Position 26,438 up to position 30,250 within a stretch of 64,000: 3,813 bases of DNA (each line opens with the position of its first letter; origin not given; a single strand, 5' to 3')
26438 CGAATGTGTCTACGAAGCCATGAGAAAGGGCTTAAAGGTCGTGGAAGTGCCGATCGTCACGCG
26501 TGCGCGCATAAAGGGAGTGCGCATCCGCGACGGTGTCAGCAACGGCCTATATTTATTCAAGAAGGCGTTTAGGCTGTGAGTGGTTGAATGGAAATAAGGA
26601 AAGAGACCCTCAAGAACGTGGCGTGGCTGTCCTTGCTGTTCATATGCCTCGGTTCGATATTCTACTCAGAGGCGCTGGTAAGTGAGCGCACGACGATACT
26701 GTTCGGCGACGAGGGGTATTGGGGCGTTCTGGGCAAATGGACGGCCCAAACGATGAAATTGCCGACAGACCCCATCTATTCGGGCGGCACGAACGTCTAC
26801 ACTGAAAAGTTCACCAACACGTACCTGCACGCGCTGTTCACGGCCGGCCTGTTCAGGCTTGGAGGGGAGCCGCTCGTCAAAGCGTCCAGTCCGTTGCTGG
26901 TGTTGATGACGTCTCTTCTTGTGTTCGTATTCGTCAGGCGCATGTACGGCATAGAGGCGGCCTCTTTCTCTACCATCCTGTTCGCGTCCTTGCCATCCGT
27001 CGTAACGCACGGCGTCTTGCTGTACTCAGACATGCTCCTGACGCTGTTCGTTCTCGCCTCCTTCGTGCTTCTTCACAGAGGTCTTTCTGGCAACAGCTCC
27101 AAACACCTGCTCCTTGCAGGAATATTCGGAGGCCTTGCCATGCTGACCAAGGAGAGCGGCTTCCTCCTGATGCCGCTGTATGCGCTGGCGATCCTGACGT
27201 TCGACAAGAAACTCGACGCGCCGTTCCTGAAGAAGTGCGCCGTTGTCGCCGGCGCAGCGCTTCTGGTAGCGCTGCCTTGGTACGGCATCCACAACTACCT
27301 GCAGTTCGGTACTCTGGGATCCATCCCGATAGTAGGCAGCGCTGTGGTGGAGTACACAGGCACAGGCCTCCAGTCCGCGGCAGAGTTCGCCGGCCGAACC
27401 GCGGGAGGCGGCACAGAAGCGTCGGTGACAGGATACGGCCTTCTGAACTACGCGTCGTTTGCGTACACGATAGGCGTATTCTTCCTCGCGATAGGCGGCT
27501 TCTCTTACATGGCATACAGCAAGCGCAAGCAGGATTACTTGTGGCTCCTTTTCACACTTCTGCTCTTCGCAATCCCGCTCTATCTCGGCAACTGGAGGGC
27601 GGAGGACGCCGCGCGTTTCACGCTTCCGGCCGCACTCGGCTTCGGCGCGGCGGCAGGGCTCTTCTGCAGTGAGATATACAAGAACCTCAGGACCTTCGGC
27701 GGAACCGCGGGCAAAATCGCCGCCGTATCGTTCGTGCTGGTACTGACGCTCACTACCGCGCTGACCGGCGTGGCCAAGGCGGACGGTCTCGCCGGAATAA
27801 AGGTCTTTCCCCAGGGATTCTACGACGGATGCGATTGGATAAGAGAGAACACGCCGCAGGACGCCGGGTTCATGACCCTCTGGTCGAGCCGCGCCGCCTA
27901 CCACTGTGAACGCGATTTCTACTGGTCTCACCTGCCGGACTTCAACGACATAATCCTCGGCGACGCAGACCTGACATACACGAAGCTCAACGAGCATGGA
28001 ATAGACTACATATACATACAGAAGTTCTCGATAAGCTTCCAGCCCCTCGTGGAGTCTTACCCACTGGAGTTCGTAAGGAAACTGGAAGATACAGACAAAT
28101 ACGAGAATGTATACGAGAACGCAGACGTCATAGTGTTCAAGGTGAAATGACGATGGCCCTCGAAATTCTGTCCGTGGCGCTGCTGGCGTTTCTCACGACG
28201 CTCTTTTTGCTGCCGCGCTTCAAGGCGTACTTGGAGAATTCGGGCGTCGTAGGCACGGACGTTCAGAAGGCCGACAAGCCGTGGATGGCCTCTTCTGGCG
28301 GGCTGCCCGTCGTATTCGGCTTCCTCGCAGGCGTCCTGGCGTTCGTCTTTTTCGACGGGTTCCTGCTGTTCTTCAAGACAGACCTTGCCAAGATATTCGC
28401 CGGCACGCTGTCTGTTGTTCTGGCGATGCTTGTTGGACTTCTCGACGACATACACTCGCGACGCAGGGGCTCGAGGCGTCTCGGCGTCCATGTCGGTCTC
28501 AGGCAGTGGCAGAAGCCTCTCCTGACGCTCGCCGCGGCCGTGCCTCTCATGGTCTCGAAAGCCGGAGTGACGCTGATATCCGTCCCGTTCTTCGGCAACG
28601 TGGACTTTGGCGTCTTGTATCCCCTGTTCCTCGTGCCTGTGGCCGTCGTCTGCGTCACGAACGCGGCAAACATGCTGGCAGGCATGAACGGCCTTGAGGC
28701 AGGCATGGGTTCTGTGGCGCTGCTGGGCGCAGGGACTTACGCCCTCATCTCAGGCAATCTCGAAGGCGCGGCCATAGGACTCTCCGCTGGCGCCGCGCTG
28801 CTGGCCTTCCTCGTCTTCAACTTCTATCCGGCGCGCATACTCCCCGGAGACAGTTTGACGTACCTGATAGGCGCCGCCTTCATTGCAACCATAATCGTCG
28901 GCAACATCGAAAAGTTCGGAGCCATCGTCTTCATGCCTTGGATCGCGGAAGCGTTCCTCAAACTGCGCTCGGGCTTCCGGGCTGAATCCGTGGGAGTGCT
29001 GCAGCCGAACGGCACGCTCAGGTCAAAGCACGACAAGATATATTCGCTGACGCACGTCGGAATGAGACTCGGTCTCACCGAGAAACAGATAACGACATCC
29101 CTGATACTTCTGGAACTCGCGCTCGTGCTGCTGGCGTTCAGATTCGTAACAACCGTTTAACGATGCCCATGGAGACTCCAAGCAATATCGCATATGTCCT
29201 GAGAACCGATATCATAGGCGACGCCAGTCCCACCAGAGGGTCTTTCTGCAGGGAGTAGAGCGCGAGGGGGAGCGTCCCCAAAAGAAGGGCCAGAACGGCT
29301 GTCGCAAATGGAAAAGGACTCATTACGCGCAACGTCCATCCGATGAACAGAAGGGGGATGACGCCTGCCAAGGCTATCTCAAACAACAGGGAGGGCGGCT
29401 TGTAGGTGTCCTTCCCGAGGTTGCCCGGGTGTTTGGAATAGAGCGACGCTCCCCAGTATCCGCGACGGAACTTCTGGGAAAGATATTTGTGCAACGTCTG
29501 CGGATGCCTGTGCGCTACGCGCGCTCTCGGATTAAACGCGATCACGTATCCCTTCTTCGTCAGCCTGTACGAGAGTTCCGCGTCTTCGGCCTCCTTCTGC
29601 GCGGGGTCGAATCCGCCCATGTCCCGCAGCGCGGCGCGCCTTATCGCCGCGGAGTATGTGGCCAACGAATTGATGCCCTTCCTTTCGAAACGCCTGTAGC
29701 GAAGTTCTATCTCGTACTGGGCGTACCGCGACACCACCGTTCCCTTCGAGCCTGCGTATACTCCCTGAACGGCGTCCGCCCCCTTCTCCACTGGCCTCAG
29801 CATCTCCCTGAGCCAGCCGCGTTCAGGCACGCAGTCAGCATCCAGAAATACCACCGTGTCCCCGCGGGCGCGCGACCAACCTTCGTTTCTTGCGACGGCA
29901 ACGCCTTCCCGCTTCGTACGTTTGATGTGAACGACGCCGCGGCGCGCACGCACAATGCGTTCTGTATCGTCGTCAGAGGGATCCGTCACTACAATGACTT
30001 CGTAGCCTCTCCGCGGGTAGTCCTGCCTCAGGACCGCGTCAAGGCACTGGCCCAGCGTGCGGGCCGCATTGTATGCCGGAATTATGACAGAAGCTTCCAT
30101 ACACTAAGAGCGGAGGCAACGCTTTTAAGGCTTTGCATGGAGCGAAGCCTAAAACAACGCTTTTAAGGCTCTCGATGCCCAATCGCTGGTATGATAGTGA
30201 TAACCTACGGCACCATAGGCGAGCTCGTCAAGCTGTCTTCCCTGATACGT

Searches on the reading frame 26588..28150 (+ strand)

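Call 8: search_protein_families(library=ncbifam, proteins=[window:26588-28150:+], max_evalue=0.00001)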
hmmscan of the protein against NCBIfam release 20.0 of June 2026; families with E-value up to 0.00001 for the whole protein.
window:26588-28150:+ (520 aa): 2 families
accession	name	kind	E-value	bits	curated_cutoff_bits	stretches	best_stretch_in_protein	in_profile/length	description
NF047440.1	LA3751_2_3_fam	subfamily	3.2e-08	32.9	200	1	82-374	86-368/460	LA_3751/LA_3752 family putative glycosyltransferase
NF009784.2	PRK13279.1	equivalog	1.5e-06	27.1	567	1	97-232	83-223/539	lipid IV(A) 4-amino-4-deoxy-L-arabinosyltransferase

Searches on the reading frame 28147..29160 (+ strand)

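Call 8: search_protein_families(library=ncbifam, proteins=[window:28147-29160:+], max_evalue=0.00001)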
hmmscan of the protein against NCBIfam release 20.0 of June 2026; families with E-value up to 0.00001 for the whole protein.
window:28147-29160:+ (337 aa): 2 families
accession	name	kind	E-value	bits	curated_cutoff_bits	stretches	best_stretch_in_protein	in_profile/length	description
NF053644.1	MraY_archaea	equivalog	2.1e-17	63.5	450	1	148-261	172-284/340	pseudomurein biosynthesis MraY family phospho-N-acetylmuramoyl-pentapeptide-transferase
TIGR00445.1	mraY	equivalog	4.1e-07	29.8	192.05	1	81-330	60-314/321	phospho-N-acetylmuramoyl-pentapeptide-transferase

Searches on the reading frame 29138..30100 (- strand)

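Call 8: search_protein_families(library=ncbifam, proteins=[window:29138-30100:-], max_evalue=0.00001)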
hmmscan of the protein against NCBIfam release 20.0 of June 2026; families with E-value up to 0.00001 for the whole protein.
window:29138-30100:- (320 aa): 21 families
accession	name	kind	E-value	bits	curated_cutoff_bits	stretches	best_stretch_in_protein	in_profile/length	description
TIGR03965.1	mycofact_glyco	equivalog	1.1e-45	156.3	280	1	2-230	75-313/467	mycofactocin biosynthesis glycosyltransferase MftF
NF041875.1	EPS_EpsD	equivalog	4.1e-38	131.6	370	1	4-229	2-239/325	exopolysaccharide biosynthesis glycosyltransferase EpsD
TIGR03937.1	PgaC_IcaA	equivalog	5.8e-20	71.6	422.3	1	3-222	47-275/407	poly-beta-1,6-N-acetyl-D-glucosamine synthase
TIGR04283.1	glyco_like_mftF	equivalog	4.6e-19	68.9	182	1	4-192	2-181/221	TIGR04283 family arsenosugar biosynthesis glycosyltransferase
NF038302.1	EPS_HpsE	equivalog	6.2e-17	61.5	300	1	2-103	2-110/307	hormogonium polysaccharide biosynthesis glycosyltransferase HpsE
NF041394.1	GtaseAglG_Halo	equivalog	2.4e-14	53.3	440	1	1-198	1-216/304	glucosyl-dolichyl phosphate glucuronosyltransferase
NF007482.0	PRK10073.1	equivalog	1.6e-13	50.4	423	1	3-90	8-96/334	glycosyltransferase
NF047683.1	TeichurnBiosyTuaG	equivalog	2.6e-13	50.2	400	1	3-101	8-108/252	teichuronic acid biosynthesis protein TuaG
NF038299.1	EPS_HpsN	equivalog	5.1e-12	45.4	425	1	3-104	3-106/317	hormogonium polysaccharide biosynthesis glycosyltransferase HpsN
TIGR03030.1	CelA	equivalog_domain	1.5e-11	43.1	699.1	1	150-212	311-372/714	UDP-forming cellulose synthase catalytic subunit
NF050050.1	ProtGlycPglI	equivalog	2.6e-09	36.9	500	1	4-112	5-116/306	GalNAc(5)-diNAcBac-PP-undecaprenol beta-1,3-glucosyltransferase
TIGR03111.1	glyc2_xrt_Gpos1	hypoth_equivalog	5.1e-09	35.4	363.95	1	4-109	52-161/439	TIGR03111 family XrtG-associated glycosyltransferase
NF008558.0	PRK11498.1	equivalog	8.7e-08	30.5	992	0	5-98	277-371/872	UDP-forming cellulose synthase catalytic subunit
TIGR04182.1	glyco_TIGR04182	equivalog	1.3e-07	31.3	325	1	4-113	3-107/293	S-layer glycoprotein N-glycosyltransferase AglJ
TIGR03469.1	HpnB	hypoth_equivalog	1.5e-07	30.8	379.25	1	4-58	47-100/386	hopene-associated glycosyltransferase HpnB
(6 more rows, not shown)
